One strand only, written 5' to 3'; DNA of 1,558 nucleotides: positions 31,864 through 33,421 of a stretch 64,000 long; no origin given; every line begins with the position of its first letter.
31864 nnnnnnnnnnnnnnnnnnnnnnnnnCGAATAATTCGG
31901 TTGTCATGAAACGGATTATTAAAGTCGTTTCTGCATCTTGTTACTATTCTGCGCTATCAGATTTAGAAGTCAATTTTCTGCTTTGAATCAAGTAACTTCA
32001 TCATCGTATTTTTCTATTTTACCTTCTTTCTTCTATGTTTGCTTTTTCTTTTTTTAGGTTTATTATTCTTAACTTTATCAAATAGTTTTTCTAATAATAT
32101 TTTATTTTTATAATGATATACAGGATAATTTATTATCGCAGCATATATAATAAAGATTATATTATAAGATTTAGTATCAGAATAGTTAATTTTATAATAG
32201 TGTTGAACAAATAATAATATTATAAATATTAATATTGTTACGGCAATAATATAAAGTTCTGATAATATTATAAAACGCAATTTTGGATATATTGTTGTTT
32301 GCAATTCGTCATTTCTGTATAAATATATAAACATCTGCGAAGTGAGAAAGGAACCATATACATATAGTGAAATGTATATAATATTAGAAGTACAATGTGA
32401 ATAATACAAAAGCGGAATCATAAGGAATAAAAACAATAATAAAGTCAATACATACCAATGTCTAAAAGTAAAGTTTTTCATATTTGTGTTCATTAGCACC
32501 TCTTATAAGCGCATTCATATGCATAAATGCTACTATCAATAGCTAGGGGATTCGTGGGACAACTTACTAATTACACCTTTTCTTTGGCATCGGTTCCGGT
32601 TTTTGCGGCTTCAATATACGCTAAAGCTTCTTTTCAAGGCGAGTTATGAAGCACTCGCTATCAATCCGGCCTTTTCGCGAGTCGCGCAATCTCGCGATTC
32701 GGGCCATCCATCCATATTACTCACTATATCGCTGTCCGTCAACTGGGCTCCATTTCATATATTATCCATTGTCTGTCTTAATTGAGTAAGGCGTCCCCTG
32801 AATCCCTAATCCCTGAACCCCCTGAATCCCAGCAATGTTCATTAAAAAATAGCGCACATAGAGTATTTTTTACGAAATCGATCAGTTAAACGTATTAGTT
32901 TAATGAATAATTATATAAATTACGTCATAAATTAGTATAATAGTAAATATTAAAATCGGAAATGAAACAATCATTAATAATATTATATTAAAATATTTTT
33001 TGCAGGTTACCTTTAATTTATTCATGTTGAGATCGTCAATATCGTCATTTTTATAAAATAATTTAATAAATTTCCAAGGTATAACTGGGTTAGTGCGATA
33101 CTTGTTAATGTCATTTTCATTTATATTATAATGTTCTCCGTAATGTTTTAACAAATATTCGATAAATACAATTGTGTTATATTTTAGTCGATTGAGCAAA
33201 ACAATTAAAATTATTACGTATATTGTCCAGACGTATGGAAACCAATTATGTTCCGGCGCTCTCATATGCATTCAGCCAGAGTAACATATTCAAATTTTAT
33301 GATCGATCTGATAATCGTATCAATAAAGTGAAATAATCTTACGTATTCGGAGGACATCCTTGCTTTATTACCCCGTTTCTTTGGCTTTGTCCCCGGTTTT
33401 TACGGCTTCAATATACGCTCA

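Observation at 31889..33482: AT-rich two-cassette island built around a duplicated oxidoreductase 3' end and downstream sequence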

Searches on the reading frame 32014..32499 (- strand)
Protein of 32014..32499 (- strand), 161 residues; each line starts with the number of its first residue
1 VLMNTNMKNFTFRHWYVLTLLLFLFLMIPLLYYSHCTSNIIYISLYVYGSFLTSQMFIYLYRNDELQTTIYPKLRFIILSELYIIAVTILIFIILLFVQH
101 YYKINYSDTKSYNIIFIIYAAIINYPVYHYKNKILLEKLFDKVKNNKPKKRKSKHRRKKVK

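Call 10: search_protein_families(library=pfam, proteins=[window:32014-32499:-], max_evalue=0.1)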
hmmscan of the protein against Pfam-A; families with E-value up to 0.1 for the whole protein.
window:32014-32499:- (161 aa): 1 family
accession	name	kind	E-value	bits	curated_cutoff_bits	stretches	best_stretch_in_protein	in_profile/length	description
PF05297.16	Herpes_LMP1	-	0.025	14.2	26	1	19-131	85-189/386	Herpesvirus latent membrane protein 1 (LMP1)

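Call 11: search_protein_families(library=phrogs, proteins=[window:32014-32499:-], max_evalue=1)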
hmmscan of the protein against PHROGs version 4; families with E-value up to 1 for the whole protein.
window:32014-32499:- (161 aa): 1 family
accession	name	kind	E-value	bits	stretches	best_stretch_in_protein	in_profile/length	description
phrog_3395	-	moron, auxiliary metabolic gene and host takeover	0.64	10.8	1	87-155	14-81/126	membrane protein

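Call 12: search_protein_families(library=padloc, proteins=[window:32014-32499:-], max_evalue=1)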
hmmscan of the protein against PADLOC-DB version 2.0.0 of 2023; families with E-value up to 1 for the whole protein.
window:32014-32499:- (161 aa): 0 families

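Call 14: find_encoding_contigs(protein=window:32014-32499:-, flank=5000, max_places=10)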
Protein window:32014-32499:- (161 aa): 1 contig read that carries it; 1 place shown.
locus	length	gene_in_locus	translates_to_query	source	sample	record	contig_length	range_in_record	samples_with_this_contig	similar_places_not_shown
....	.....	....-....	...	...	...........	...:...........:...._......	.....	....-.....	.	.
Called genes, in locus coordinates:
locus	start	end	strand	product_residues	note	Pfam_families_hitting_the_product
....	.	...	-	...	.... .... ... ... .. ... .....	-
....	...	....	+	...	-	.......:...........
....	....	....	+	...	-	-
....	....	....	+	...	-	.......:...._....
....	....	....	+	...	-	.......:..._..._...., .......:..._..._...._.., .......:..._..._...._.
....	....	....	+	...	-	-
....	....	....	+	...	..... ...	-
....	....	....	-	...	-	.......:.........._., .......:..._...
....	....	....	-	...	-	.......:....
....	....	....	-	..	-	-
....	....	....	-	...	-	-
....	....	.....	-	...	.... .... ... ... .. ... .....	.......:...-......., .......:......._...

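Call 17: find_homologous_proteins(query=window:32014-32499:-, max_evalue=0.01)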
Query window:32014-32499:- (161 aa): 1 proteins with E <= 0.01 among 974 candidates.
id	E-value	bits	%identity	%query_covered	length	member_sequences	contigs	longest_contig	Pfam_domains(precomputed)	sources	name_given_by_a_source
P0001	1.1e-94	333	99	100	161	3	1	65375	-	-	-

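Call 19: list_cluster_members(proteins=[window:32014-32499:-, window:32900-33271:-])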
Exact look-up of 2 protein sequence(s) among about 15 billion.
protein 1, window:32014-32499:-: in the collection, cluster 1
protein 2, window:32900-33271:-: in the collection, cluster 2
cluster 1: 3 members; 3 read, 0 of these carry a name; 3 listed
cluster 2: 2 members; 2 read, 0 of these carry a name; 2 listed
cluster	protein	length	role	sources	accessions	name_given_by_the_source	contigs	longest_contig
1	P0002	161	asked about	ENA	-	-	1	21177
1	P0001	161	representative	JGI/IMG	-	-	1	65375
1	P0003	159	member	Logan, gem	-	-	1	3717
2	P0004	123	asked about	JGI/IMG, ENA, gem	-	-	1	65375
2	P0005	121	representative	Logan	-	-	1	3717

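Call 20: find_encoding_contigs(protein=P0001, flank=10000, max_places=10)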
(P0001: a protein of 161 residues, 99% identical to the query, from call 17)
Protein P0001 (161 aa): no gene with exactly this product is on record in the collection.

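Call 21: find_encoding_contigs(protein=P0003, flank=10000, max_places=10)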
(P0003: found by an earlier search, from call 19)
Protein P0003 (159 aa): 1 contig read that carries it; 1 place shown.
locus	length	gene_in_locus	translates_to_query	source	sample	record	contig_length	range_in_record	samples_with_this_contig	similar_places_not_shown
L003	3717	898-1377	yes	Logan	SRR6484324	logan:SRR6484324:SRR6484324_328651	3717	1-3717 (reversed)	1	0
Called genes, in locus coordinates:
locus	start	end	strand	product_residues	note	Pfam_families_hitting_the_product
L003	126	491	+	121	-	-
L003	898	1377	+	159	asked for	-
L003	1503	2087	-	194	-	PF02525:Flavodoxin_2, PF03358:FMN_red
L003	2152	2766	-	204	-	PF04264:YceI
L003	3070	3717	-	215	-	?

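Call 43: search_protein_families(library=ncbifam, proteins=[window:32014-32493:-], max_evalue=0.1)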
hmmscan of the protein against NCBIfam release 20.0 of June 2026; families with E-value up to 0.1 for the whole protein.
window:32014-32493:- (159 aa): 0 families

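Call 72: predict_structure(protein=window:32014-32493:-)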
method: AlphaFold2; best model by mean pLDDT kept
length: 159 residues; sequences in the alignment: 1
mean_pLDDT: 66.7   pTM: 0.37
mean pLDDT of the five models: 66.7, 65.9, 62.7, 62.0, 59.7
residues with pLDDT >= 90: 0; 70-90: 55; 50-70: 102; < 50: 2
segments of 3 or more residues with pLDDT < 50: none
pLDDT, mean of each block of 10 residues (from residue 1): 54 74 67 59 66 62 56 69 76 77 65 68 68 78 67 62
secondary structure, 60 per line:
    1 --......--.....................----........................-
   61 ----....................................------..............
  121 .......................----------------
elements in order: H3-8 H11-31 H36-59 H65-100 H107-143

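Call 73: find_related_loci(query=window:32014-32493:-, collection=viral_contigs, flank=5000)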
Query window:32014-32493:- (159 aa) in viral_contigs; peptide patterns used: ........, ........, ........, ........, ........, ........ (x = any residue, [..] = any of these).
11 stretches matched a pattern, but none encodes a relative of the query by tblastn (E <= 1e-3).

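Call 76: search_dna_similar(query=window:32014-32493:-, collection=phages, mode=protein, max_evalue=0.01, max_rows=5)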
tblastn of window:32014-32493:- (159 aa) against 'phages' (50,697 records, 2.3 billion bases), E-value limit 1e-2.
No match.

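Call 78: search_dna_similar(query=window:32014-32493:-, collection=plasmids, mode=protein, max_evalue=0.01, max_rows=5)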
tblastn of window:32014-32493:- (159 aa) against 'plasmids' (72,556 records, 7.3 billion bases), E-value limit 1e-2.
No match.

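Call 101: search_solved_structures(query=window:32014-32493:-, max_evalue=1)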
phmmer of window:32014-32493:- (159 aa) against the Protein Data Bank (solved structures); distinct sequences matched with E-value up to 1: 0.

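Call 104: fold_search(model_id=the predicted structure, library=pdb)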
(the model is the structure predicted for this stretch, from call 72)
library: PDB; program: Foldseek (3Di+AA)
matches with E <= 10: 0; with E <= 0.001: 0
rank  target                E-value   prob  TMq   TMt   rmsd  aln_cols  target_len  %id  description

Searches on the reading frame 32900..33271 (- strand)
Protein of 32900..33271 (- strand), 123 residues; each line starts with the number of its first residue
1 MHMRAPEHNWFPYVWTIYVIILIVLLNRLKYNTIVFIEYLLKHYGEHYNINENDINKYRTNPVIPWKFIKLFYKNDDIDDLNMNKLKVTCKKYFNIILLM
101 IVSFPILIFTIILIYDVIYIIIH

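Call 10: search_protein_families(library=pfam, proteins=[window:32900-33271:-], max_evalue=0.1)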
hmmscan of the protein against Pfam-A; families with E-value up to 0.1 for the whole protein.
window:32900-33271:- (123 aa): 0 families

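Call 11: search_protein_families(library=phrogs, proteins=[window:32900-33271:-], max_evalue=1)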
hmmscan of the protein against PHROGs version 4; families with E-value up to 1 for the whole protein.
window:32900-33271:- (123 aa): 2 families
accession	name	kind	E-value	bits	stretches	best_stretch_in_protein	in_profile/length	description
phrog_5459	-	unknown function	0.095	14.5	1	42-108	23-87/103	-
phrog_35171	-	unknown function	0.1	13.7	0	72-92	15-35/45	-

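Call 12: search_protein_families(library=padloc, proteins=[window:32900-33271:-], max_evalue=1)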
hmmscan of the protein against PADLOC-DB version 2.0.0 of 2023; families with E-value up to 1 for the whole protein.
window:32900-33271:- (123 aa): 0 families

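Call 15: find_encoding_contigs(protein=window:32900-33271:-, flank=5000, max_places=10)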
Protein window:32900-33271:- (123 aa): 1 contig read that carries it; 1 place shown.
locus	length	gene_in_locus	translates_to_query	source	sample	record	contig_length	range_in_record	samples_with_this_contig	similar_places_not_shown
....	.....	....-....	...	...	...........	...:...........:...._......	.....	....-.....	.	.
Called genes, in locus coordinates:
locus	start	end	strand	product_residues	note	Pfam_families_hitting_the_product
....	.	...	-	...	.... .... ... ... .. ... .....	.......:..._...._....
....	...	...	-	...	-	-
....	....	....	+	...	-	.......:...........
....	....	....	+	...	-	-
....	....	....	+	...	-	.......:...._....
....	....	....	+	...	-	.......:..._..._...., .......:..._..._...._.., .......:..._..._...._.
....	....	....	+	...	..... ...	-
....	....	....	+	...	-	-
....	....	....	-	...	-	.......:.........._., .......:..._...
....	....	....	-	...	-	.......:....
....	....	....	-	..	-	-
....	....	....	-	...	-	-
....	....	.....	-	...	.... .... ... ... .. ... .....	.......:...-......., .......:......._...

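Call 43: search_protein_families(library=ncbifam, proteins=[window:32900-33271:-], max_evalue=0.1)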
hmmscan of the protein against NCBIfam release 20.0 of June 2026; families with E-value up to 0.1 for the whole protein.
window:32900-33271:- (123 aa): 0 families

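Call 44: find_homologous_proteins(query=window:32900-33271:-, max_evalue=0.01)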
Query window:32900-33271:- (123 aa): 1 proteins with E <= 0.01 among 14 candidates.
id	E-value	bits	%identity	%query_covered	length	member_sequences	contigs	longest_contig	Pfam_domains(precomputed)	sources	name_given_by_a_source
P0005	1.2e-71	257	100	98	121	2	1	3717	-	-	-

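Call 52: search_protein_representatives(protein=window:32900-33271:-)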
Query: 123 residues. Proteins with E-value up to 0.001 (for the whole library): 1; up to 1e-10: 1; up to 1e-30: 1. The best 1 are listed.
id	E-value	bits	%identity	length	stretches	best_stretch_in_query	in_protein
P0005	3.7e-72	256.9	100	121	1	3-123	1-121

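Call 66: predict_structure(protein=window:32900-33271:-)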
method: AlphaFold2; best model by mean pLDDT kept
length: 123 residues; sequences in the alignment: 1
mean_pLDDT: 72.5   pTM: 0.37
mean pLDDT of the five models: 72.5, 70.3, 69.5, 68.2, 65.4
residues with pLDDT >= 90: 0; 70-90: 80; 50-70: 42; < 50: 1
segments of 3 or more residues with pLDDT < 50: none
pLDDT, mean of each block of 10 residues (from residue 1): 57 82 80 76 68 76 63 53 66 78 82 85 82
secondary structure, 60 per line:
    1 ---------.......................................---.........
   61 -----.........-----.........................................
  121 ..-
elements in order: H10-48 H52-60 H66-74 H80-122

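Call 70: fold_search(model_id=the predicted structure, library=viral)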
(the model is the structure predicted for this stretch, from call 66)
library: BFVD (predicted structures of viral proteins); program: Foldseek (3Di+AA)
matches with E <= 10: 3; with E <= 0.001: 0
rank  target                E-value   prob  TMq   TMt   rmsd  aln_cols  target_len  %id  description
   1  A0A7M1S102            4.0e+00  0.04  0.25  0.15   7.5        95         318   14  Uncharacterized protein [uncultured phage cr271_1]
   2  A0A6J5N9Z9            8.7e+00  0.06  0.20  0.38   4.4        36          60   17  Uncharacterized protein [uncultured Caudovirales phage]
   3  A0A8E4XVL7            8.7e+00  0.05  0.23  0.28   9.2        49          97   14  (no name in the UniProt tables at hand)

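Call 74: find_related_loci(query=window:32900-33271:-, collection=viral_contigs, flank=5000)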
Query window:32900-33271:- (123 aa) in viral_contigs; peptide patterns used: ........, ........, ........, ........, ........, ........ (x = any residue, [..] = any of these).
30 stretches matched a pattern, but none encodes a relative of the query by tblastn (E <= 1e-3).

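Call 77: search_dna_similar(query=window:32900-33271:-, collection=phages, mode=protein, max_evalue=0.01, max_rows=5)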
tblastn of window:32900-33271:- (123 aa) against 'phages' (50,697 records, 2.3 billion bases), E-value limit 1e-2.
No match.

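Call 79: search_dna_similar(query=window:32900-33271:-, collection=plasmids, mode=protein, max_evalue=0.01, max_rows=5)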
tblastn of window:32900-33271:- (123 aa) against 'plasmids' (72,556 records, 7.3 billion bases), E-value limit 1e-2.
No match.

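Call 102: search_solved_structures(query=window:32900-33271:-, max_evalue=1)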
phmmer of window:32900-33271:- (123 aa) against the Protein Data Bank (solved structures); distinct sequences matched with E-value up to 1: 1.
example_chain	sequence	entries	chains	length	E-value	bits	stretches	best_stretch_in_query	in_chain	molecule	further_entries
8xpy_A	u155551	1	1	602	1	12.9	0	63-115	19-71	Glycoprotein G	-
